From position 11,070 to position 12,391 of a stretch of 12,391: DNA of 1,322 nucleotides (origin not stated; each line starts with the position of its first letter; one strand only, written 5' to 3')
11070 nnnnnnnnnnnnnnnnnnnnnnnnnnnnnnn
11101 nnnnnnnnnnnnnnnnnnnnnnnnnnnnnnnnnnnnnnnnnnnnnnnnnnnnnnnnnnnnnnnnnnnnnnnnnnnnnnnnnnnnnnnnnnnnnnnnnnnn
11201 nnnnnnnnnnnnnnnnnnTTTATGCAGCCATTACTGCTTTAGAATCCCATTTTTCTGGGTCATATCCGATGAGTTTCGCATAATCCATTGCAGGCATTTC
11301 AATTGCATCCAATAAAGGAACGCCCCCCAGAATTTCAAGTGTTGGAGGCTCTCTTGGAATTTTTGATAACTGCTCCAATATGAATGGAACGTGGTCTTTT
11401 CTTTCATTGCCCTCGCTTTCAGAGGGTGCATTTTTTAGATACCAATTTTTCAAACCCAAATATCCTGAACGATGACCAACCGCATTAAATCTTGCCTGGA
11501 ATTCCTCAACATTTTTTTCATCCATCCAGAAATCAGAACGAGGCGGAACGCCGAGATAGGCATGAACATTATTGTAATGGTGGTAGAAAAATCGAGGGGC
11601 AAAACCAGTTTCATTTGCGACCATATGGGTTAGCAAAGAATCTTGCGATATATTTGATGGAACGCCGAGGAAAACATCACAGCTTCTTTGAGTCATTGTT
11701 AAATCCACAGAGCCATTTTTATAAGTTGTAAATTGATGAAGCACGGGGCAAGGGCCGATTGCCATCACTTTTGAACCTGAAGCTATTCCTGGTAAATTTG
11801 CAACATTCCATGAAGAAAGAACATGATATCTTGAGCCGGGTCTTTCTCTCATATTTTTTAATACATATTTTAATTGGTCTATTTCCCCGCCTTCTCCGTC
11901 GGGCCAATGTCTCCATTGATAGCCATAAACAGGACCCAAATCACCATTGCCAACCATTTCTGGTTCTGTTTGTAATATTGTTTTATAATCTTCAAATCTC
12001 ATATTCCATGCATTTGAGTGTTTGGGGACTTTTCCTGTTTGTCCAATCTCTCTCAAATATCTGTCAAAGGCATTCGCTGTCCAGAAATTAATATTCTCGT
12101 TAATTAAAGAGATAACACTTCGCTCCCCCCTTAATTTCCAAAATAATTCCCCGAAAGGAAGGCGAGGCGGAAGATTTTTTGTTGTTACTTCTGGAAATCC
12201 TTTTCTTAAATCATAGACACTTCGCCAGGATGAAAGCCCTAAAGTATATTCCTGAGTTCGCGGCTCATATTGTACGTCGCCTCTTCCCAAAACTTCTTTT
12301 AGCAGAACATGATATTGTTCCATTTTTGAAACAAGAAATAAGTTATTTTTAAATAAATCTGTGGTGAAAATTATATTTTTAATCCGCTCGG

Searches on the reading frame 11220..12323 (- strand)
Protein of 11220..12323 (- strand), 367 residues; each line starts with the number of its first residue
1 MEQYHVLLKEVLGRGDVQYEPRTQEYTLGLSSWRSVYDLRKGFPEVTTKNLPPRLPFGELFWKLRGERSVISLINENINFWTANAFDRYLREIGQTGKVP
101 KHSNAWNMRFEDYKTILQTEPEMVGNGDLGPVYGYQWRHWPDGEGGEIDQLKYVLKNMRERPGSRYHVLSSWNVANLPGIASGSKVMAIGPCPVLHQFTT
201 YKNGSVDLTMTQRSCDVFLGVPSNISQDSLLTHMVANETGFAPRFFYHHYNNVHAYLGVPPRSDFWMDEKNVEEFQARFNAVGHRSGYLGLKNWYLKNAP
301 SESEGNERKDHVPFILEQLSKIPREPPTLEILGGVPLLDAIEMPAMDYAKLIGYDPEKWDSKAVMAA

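Call 7: search_protein_families(library=pfam, proteins=[window:11220-12323:-])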
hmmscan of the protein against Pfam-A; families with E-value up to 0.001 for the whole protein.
window:11220-12323:- (367 aa): 1 family
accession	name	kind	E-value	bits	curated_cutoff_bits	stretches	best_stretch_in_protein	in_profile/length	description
PF00303.24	Thymidylat_synt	-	3.8e-60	203.7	24.3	1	2-358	1-258/266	Thymidylate synthase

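Call 59: find_encoding_contigs(protein=window:11220-12323:-, flank=3000, max_places=10)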
Protein window:11220-12323:- (367 aa): no gene with exactly this product is on record in the collection.
